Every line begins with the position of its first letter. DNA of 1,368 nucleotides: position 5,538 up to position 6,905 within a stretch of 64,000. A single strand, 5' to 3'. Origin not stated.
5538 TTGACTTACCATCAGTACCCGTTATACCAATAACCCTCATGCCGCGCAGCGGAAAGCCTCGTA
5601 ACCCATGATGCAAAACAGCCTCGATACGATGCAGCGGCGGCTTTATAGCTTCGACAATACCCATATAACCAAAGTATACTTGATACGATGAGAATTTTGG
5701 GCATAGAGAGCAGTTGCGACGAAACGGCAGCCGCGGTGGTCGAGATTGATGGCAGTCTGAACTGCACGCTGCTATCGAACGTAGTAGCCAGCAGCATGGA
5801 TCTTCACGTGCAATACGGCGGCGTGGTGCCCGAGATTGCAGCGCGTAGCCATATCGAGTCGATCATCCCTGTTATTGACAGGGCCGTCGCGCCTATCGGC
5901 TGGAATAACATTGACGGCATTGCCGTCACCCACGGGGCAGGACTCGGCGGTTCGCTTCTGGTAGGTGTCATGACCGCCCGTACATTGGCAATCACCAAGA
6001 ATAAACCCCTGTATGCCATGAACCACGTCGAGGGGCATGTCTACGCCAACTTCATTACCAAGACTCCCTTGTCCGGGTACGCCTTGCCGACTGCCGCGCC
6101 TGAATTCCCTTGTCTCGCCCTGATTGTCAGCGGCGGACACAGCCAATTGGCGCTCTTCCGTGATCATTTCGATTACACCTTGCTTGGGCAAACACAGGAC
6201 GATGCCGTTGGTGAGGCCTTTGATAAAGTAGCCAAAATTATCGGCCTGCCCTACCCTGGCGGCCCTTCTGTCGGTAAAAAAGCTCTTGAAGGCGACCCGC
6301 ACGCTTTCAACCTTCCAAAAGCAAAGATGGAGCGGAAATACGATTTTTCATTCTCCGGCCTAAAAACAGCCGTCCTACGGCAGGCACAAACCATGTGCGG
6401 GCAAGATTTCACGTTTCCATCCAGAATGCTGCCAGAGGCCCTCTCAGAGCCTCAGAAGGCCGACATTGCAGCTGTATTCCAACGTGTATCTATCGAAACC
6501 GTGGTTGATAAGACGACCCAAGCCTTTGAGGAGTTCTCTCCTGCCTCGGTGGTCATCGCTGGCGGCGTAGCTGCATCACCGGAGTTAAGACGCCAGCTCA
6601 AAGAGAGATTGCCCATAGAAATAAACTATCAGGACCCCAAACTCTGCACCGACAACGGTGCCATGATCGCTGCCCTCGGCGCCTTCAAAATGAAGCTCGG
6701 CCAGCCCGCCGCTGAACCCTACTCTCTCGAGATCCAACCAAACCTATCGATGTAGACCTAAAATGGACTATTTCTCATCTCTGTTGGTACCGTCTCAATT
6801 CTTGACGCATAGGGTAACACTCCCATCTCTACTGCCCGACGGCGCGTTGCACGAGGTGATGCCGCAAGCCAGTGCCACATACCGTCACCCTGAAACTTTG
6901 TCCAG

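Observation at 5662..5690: Recurrent '-10 hexamer, 7-8 nt, ATG, no SD' architecture suggests widespread leaderless mRNAs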

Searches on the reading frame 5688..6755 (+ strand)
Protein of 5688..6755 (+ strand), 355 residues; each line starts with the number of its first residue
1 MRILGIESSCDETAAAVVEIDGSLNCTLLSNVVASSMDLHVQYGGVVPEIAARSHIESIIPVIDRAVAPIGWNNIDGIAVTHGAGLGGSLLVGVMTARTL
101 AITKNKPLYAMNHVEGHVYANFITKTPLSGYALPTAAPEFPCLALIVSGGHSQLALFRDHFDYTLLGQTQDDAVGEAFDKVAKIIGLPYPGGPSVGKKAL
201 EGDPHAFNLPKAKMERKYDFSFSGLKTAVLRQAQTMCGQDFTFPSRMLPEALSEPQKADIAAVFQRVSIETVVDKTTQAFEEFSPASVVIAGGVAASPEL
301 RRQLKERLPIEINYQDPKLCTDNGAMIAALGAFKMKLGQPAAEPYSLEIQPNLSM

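Call 5: find_related_loci(query=window:5688-6755:+, collection=genome_contigs, flank=10000)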
Query window:5688-6755:+ (355 aa) in genome_contigs; peptide patterns used: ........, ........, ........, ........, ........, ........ (x = any residue, [..] = any of these).
139 stretches matched a pattern; 117 encode a relative of the query (tblastn E <= 1e-3); the best 80 are kept; 80 distinct loci.
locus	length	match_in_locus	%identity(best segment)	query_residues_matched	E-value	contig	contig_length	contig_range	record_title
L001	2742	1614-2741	80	3-354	0e+0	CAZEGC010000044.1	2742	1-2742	MAG TPA_asm: uncultured Candidatus Saccharibacteria bacterium isolate SRP220891_co3_212 genome assembly, contig: NODE_96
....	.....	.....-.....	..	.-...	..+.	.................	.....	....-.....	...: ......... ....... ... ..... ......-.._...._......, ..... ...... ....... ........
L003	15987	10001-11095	78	1-355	0e+0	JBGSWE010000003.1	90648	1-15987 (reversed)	MAG: Candidatus Saccharimonadales bacterium isolate JTS-AC474 k141_1801911, whole genome shotgun sequence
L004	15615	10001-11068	79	1-355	0e+0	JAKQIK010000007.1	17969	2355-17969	MAG: bacterium isolate USDE_metabat.8_sub k141_1884182, whole genome shotgun sequence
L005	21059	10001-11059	81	1-355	0e+0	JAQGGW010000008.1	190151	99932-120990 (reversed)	MAG: Candidatus Saccharibacteria bacterium isolate RYN_417 scaffold_1463911, whole genome shotgun sequence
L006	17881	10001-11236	72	1-355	0e+0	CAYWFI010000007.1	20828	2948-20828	MAG TPA_asm: uncultured Candidatus Saccharibacteria bacterium isolate SRP344714_co2_289 genome assembly, contig: NODE_65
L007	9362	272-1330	80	1-355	0e+0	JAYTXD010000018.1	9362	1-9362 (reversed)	MAG: Candidatus Saccharibacteria bacterium isolate GFS_5930 GFS_5930_17, whole genome shotgun sequence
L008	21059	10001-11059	79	1-355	0e+0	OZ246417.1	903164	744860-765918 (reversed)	MAG: uncultured Candidatus Saccharibacteria bacterium isolate binchicken_co179_116 genome assembly, chromosome: 1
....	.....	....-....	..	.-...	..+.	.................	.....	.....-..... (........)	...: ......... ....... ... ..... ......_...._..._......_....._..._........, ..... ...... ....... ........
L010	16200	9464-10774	65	1-355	0e+0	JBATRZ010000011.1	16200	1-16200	MAG: Candidatus Saccharimonadales bacterium isolate MFD10470_ilm_asm_bin33 k127_64735, whole genome shotgun sequence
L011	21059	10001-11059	76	1-355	2e-180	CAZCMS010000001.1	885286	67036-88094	MAG TPA_asm: uncultured Candidatus Saccharibacteria bacterium isolate SRP193066_co1_124 genome assembly, contig: NODE_5_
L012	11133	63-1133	76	1-355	9e-180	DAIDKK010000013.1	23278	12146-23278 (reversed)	MAG TPA_asm: Candidatus Saccharibacteria bacterium isolate clean405 NODE_13_length_23278_cov_5.024482, whole genome shot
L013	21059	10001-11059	76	1-355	6e-179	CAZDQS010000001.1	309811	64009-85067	MAG TPA_asm: uncultured Candidatus Saccharibacteria bacterium isolate SRP144015_co1_47 genome assembly, contig: NODE_14_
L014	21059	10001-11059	76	1-355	1e-178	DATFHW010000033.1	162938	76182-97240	MAG TPA_asm: Candidatus Saccharimonadales bacterium isolate SMAG_U8699 k141_1401909, whole genome shotgun sequence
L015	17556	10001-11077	76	1-355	3e-178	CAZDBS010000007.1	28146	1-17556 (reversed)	MAG TPA_asm: uncultured Candidatus Saccharibacteria bacterium isolate SRP170004_co1_561 genome assembly, contig: NODE_24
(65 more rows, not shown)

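Call 47: search_protein_families(library=pfam, proteins=[window:5688-6755:+], max_evalue=0.001)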
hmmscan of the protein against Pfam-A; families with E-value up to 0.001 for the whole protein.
window:5688-6755:+ (355 aa): 1 family
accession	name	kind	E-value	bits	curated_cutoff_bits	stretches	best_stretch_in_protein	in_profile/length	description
PF00814.31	TsaD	-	1.6e-78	264.5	24.8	1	28-328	2-263/264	tRNA N6-adenosine threonylcarbamoyltransferase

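Call 54: find_encoding_contigs(protein=window:5688-6755:+, flank=1000, max_places=4)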
Protein window:5688-6755:+ (355 aa): 1 contig read that carries it; 1 place shown.
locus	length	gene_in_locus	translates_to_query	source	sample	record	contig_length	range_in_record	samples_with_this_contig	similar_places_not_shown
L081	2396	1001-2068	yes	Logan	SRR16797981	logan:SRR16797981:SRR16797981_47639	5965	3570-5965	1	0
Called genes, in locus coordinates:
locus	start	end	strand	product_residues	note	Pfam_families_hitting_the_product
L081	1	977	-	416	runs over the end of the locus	PF08245:Mur_ligase_M, PF02875:Mur_ligase_C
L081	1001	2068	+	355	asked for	PF00814:TsaD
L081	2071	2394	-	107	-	?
